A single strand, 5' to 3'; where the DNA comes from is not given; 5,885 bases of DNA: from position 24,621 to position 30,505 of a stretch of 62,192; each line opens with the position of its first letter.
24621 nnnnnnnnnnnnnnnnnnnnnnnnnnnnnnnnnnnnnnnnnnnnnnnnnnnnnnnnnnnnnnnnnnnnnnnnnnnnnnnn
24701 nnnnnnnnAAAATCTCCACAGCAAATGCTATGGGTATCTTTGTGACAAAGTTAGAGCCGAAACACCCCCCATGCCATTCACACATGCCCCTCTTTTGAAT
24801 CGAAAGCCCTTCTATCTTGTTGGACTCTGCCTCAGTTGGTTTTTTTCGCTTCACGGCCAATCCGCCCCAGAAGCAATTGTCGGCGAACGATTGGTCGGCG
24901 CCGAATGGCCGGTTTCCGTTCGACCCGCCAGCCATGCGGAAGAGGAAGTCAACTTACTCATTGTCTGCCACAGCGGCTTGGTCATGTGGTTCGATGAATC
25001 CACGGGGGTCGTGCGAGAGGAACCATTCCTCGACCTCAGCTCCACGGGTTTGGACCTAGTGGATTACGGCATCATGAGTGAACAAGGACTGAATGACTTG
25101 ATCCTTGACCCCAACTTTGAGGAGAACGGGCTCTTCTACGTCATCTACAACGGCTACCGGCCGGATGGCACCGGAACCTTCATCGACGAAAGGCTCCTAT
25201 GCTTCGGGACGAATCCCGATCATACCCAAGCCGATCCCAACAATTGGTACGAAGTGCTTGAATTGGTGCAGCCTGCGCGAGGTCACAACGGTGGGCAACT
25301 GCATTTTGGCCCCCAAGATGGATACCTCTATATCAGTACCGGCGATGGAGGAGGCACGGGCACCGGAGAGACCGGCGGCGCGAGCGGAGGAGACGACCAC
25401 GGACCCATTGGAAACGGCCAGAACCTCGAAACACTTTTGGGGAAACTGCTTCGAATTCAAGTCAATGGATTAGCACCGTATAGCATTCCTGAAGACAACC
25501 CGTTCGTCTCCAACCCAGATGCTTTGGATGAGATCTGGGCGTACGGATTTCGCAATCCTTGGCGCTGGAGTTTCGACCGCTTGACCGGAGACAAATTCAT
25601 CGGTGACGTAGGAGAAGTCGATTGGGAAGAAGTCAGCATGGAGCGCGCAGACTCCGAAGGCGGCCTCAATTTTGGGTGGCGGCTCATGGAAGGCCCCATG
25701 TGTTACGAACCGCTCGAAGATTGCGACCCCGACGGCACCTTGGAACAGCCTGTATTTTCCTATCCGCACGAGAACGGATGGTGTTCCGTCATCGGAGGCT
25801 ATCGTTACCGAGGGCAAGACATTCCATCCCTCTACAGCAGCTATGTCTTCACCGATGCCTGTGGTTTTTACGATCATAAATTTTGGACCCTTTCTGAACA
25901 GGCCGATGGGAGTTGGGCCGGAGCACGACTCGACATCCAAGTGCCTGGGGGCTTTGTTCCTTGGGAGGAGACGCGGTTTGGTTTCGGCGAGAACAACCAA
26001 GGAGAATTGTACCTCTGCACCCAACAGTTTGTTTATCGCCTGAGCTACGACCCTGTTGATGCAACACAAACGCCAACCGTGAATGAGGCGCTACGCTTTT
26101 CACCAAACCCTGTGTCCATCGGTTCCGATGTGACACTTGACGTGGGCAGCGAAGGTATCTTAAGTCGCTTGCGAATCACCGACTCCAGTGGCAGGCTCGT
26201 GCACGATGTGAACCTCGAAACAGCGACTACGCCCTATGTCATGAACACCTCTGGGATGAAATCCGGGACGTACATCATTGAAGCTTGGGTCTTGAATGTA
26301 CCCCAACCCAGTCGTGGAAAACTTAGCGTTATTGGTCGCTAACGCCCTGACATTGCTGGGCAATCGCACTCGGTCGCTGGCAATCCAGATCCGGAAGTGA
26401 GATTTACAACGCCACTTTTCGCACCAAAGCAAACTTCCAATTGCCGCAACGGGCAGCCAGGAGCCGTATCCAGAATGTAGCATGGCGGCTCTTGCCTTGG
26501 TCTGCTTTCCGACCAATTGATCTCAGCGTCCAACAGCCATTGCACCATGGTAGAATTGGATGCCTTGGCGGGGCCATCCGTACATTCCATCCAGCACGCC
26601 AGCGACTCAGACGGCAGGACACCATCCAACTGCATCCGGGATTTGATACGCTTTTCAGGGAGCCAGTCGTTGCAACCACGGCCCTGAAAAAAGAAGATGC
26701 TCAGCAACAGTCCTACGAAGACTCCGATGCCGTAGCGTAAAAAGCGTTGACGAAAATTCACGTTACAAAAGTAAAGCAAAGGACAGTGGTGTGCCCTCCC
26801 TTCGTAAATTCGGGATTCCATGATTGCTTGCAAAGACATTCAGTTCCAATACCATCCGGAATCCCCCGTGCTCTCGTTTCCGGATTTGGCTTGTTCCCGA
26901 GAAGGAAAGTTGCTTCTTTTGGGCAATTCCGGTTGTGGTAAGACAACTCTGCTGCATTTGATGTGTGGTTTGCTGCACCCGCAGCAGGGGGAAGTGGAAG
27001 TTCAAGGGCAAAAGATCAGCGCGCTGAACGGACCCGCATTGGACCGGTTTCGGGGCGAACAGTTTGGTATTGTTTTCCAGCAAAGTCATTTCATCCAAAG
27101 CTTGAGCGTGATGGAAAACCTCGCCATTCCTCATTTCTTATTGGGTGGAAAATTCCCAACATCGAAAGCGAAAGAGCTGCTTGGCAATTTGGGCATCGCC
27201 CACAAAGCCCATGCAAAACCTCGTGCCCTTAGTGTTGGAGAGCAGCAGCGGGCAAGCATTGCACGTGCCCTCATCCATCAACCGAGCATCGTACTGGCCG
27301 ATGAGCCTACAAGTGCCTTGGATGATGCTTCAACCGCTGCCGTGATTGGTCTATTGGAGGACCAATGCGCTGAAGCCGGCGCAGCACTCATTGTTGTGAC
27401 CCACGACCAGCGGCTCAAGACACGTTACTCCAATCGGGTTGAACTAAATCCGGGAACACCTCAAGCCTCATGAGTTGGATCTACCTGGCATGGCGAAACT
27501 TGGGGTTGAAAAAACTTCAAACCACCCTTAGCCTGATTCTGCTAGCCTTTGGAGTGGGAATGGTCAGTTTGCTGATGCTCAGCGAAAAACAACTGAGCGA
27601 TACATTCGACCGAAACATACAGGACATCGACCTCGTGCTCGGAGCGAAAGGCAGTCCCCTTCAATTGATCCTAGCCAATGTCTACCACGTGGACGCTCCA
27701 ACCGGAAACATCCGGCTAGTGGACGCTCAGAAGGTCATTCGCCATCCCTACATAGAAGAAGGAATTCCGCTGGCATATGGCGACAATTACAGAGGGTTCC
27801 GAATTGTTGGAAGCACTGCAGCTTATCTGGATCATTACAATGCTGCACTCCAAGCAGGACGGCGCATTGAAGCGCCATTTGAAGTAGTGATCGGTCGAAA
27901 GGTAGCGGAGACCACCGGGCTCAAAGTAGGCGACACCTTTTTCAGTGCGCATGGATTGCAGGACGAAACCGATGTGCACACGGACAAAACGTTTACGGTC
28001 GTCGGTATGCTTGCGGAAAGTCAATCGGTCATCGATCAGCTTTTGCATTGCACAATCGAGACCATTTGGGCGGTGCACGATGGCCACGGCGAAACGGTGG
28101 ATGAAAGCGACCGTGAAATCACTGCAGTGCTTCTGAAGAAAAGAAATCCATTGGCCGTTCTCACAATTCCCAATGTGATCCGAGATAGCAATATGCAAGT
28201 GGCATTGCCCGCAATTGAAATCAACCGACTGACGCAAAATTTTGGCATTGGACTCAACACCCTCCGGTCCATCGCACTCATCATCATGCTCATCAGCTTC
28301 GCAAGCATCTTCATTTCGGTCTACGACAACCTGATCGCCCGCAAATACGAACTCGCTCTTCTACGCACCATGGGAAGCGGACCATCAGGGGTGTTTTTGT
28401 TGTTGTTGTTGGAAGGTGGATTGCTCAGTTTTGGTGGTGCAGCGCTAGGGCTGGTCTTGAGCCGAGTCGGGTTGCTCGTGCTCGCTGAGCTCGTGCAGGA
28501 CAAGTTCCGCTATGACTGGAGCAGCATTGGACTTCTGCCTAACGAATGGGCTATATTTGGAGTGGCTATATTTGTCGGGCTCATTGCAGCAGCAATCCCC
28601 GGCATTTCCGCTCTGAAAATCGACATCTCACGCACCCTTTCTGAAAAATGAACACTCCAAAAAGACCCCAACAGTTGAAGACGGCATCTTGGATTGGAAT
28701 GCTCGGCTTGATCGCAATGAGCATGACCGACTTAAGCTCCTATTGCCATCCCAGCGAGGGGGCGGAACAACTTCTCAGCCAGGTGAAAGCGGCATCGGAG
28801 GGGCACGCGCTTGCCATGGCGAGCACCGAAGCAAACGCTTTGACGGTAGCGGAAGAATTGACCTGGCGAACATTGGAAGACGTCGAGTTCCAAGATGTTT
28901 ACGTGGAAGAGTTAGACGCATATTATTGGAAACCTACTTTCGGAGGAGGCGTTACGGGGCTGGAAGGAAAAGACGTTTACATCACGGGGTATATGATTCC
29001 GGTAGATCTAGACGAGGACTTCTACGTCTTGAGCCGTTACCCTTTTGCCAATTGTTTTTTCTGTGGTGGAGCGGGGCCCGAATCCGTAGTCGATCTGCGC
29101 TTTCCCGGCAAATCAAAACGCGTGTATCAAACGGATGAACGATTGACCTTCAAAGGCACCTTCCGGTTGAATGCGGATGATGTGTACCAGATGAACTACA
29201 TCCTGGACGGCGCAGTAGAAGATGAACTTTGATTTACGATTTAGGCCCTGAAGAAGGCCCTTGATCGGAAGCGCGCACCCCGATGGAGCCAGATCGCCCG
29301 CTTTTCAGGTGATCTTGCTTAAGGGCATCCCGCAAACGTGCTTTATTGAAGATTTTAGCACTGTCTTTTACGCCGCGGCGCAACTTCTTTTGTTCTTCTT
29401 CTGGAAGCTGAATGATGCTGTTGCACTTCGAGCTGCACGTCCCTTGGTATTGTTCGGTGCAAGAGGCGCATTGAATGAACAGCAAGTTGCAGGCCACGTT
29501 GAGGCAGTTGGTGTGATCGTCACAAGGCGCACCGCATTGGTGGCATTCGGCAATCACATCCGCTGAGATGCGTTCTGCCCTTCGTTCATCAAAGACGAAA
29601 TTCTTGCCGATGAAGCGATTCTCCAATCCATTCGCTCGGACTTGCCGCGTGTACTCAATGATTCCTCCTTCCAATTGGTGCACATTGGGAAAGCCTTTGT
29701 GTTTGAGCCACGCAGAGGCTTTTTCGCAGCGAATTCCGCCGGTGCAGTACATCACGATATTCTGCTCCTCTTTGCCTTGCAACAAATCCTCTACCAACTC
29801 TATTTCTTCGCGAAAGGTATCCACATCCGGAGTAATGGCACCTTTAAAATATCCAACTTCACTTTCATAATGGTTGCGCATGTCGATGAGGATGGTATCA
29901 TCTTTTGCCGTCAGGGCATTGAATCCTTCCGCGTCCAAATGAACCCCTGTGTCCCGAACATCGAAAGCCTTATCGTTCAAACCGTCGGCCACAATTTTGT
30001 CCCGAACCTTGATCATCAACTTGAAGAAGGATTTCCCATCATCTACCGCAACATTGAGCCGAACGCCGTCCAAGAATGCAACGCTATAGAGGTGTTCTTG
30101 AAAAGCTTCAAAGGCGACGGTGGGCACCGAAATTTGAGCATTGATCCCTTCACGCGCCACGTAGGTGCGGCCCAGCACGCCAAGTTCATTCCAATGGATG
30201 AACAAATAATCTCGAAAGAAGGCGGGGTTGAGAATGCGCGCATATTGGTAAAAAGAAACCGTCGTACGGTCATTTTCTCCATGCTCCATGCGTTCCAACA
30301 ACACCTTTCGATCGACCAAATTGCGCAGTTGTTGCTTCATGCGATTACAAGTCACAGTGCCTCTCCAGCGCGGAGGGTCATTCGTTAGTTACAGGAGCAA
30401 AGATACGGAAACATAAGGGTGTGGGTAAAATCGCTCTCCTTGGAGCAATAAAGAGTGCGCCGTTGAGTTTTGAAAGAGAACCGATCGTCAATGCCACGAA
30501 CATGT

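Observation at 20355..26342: T9SS-tagged pentahaem cytochrome, FecA-like receptor and divergent T9SS-tagged PQQ dehydrogenase: candidate cell-surface redox/iron module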

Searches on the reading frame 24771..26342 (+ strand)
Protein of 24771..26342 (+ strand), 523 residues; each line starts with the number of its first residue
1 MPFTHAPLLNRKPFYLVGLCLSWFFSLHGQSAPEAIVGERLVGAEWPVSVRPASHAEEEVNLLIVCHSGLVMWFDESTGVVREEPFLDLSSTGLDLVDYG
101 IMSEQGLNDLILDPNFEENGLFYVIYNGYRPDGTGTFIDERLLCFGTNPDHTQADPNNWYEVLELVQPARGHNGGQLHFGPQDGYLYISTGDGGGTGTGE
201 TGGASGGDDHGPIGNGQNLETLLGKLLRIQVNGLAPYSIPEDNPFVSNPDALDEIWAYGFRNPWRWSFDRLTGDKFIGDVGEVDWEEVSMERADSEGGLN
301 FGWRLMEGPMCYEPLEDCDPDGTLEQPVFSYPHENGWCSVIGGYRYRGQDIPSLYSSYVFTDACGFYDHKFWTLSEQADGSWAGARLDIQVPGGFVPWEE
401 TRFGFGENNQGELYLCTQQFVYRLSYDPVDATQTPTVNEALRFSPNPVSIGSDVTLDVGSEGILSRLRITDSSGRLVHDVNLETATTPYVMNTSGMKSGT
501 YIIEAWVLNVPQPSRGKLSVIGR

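Call 6: search_protein_families(library=pfam, proteins=[window:24771-26342:+], max_evalue=0.1)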
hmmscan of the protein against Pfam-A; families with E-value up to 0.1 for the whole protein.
window:24771-26342:+ (523 aa): 2 families
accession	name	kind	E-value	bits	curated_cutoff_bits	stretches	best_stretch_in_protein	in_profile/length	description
PF07995.17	GSDH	-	7.3e-27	94.9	25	1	102-356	46-271/332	Glucose / Sorbosone dehydrogenase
PF18962.6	Por_Secre_tail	-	0.00063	20.4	27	1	445-504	3-61/75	Secretion system C-terminal sorting domain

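Call 7: search_protein_families(library=ncbifam, proteins=[window:24771-26342:+], max_evalue=0.1)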
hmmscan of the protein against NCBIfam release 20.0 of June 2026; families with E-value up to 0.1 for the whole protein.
window:24771-26342:+ (523 aa): 2 families
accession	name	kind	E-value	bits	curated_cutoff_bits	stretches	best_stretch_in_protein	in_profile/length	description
TIGR03606.1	non_repeat_PQQ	subfamily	7.1e-09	35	434.55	1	103-290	77-258/454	glucose/sorbosone family PQQ-dependent dehydrogenase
TIGR04183.1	Por_Secre_tail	domain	0.00016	21.6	23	1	444-504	2-57/72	T9SS type A sorting domain-containing protein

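Call 44: search_solved_structures(query=window:24771-26342:+, max_evalue=0.001, show_alignments=2)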
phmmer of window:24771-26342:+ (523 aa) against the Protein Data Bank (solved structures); distinct sequences matched with E-value up to 0.001: 11.
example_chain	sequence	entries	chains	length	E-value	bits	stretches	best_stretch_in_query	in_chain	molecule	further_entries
2wfx_B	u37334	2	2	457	5.4e-18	68.5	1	62-418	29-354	HEDGEHOG-INTERACTING PROTEIN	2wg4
2wft_A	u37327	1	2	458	5.6e-18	68.5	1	62-418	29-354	HEDGEHOG-INTERACTING PROTEIN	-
7pgm_A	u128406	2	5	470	5.7e-18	68.5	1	62-418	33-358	Hedgehog-interacting protein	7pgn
2wg3_C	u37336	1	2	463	6e-18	68.4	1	62-418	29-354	HEDGEHOG-INTERACTING PROTEIN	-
3ho3_A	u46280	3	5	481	6e-18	68.4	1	62-418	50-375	Hedgehog-interacting protein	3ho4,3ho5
3a9g_A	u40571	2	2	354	2.6e-11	46.5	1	98-309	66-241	Putative uncharacterized protein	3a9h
2g8s_A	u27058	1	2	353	1.9e-08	37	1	103-332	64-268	Glucose/sorbosone dehydrogenases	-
5min_A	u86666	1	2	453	4.5e-05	25.9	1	104-304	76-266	Quinoprotein glucose dehydrogenase B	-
1c9u_A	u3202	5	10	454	6.4e-05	25.4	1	104-304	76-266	SOLUBLE QUINOPROTEIN GLUCOSE DEHYDROGENASE | PROTEIN (SOLUBLE QUINOPROTEIN GLUCOSE DEHYDROGENASE) | Quinoprotein glucose dehydrogenase B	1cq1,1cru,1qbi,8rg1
8re0_A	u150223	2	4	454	6.5e-05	25.4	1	104-304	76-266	Quinoprotein glucose dehydrogenase B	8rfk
7cdy_A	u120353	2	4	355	0.00088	21.6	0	215-319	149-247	glucose dehydrogenase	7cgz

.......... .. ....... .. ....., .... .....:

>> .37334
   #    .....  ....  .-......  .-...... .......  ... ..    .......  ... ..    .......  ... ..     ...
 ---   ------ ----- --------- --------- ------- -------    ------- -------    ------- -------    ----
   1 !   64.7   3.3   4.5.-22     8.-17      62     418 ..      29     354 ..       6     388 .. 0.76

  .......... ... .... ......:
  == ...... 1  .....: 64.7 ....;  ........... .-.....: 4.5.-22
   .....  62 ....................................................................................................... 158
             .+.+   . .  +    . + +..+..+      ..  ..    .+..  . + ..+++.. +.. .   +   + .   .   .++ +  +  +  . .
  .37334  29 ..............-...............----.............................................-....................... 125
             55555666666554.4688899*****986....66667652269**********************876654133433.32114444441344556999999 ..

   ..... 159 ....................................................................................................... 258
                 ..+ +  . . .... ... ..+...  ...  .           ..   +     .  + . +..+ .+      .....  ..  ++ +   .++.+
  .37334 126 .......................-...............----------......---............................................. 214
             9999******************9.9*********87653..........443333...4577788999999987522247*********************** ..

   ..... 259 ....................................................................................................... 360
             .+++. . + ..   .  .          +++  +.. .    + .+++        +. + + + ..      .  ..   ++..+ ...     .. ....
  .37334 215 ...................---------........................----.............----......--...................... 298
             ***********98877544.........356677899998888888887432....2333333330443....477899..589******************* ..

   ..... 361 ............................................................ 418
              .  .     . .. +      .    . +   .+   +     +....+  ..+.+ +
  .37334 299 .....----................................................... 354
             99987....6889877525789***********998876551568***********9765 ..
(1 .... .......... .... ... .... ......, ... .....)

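Call 53: search_solved_structures(query=A2, max_evalue=0.00001, show_alignments=5)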
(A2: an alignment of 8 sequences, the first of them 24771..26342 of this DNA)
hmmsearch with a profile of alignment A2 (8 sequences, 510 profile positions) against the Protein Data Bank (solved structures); distinct sequences matched with E-value up to 0.00001: 13.
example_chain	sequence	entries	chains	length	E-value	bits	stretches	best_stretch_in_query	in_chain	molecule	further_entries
2wfx_B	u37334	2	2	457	3.1e-36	128.3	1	49-265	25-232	HEDGEHOG-INTERACTING PROTEIN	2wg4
2wft_A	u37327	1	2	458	3.1e-36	128.3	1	49-265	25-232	HEDGEHOG-INTERACTING PROTEIN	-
2wg3_C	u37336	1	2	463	3.2e-36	128.2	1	49-265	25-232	HEDGEHOG-INTERACTING PROTEIN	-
7pgm_A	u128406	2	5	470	3.4e-36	128.1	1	49-265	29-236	Hedgehog-interacting protein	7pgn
3ho3_A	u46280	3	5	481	3.5e-36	128.1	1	49-265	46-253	Hedgehog-interacting protein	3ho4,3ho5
3a9g_A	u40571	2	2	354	1.4e-23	86.5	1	87-300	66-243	Putative uncharacterized protein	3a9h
2g8s_A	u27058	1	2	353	1.7e-23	86.3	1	77-347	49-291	Glucose/sorbosone dehydrogenases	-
5min_A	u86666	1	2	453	3e-21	78.8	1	93-301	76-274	Quinoprotein glucose dehydrogenase B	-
1c9u_A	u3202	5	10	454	5e-21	78.1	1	93-301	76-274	SOLUBLE QUINOPROTEIN GLUCOSE DEHYDROGENASE | PROTEIN (SOLUBLE QUINOPROTEIN GLUCOSE DEHYDROGENASE) | Quinoprotein glucose dehydrogenase B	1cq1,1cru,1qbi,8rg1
8re0_A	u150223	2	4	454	5e-21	78.1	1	93-301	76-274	Quinoprotein glucose dehydrogenase B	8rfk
7cdy_A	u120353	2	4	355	1.2e-18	70.2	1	93-346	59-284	glucose dehydrogenase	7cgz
2ism_A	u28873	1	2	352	7.3e-18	67.6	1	54-296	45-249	Putative oxidoreductase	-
3das_A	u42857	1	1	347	3.9e-14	55.3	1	92-311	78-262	Putative oxidoreductase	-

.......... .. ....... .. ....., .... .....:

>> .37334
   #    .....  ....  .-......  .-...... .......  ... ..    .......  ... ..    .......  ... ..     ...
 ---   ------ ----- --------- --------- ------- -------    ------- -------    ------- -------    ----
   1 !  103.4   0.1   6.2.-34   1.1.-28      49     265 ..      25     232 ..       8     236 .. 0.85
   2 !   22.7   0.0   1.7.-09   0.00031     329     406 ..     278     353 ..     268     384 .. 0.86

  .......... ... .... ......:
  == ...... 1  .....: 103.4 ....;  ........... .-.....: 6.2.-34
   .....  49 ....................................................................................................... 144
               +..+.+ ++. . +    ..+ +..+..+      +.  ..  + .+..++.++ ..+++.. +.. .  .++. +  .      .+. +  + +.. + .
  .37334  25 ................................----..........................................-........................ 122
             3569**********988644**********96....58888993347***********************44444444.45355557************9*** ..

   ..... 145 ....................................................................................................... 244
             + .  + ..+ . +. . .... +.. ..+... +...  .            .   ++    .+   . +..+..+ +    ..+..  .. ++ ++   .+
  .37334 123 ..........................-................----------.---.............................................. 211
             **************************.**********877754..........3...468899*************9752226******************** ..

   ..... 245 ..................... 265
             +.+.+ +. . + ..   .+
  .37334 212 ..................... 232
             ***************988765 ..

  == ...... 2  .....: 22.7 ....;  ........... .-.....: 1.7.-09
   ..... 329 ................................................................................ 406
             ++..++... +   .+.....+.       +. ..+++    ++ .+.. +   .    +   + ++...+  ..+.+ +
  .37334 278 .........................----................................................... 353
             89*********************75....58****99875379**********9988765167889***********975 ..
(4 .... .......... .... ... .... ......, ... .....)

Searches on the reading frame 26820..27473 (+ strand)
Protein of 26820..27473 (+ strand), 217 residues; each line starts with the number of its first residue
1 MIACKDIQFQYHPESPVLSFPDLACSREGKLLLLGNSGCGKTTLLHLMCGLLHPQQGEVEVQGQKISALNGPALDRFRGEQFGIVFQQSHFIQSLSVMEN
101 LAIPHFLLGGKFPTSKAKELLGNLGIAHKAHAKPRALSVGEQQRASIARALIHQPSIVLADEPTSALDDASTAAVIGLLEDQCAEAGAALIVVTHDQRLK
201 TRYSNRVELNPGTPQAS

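Call 9: search_protein_families(library=pfam, proteins=[window:26820-27473:+], max_evalue=0.001)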
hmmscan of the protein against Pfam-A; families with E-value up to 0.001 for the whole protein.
window:26820-27473:+ (217 aa): 4 families
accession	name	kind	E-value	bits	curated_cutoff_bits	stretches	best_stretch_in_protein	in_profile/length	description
PF00005.33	ABC_tran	-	7.8e-31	107.9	25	1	23-165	6-137/137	ABC transporter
PF13304.12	AAA_21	-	0.0003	21.4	27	0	144-197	245-300/304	AAA domain, putative AbiEii toxin, Type IV TA system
PF13555.12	AAA_29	-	0.00054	20.1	27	1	24-56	18-50/61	P-loop containing region of AAA domain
PF13166.12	AAA_13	-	0.0007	18.8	36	0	152-206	524-580/713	AAA domain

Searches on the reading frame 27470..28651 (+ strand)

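Call 9: search_protein_families(library=pfam, proteins=[window:27470-28651:+], max_evalue=0.001)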
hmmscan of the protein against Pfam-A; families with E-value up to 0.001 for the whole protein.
window:27470-28651:+ (393 aa): 2 families
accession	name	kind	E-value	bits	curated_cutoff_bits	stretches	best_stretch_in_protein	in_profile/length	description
PF02687.27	FtsX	-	7.9e-10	39.3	25.5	1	267-385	2-119/120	FtsX-like permease C-terminal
PF12704.14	MacB_PCD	-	2.9e-08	34.7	27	1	18-185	1-158/207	MacB-like periplasmic core domain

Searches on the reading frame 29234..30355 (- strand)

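Call 9: search_protein_families(library=pfam, proteins=[window:29234-30355:-], max_evalue=0.001)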
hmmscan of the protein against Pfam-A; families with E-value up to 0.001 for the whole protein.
window:29234-30355:- (373 aa): 3 families
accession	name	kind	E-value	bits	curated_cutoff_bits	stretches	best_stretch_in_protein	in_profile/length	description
PF12368.13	Rhodanese_C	-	1.6e-20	73.6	26.9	1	250-312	2-66/66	Rhodanase C-terminal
PF17773.7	UPF0176_N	-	1e-19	71.1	26.2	1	31-121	2-92/92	UPF0176 acylphosphatase like domain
PF00581.25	Rhodanese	-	2.8e-10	41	22.2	1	145-236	5-100/102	Rhodanese-like domain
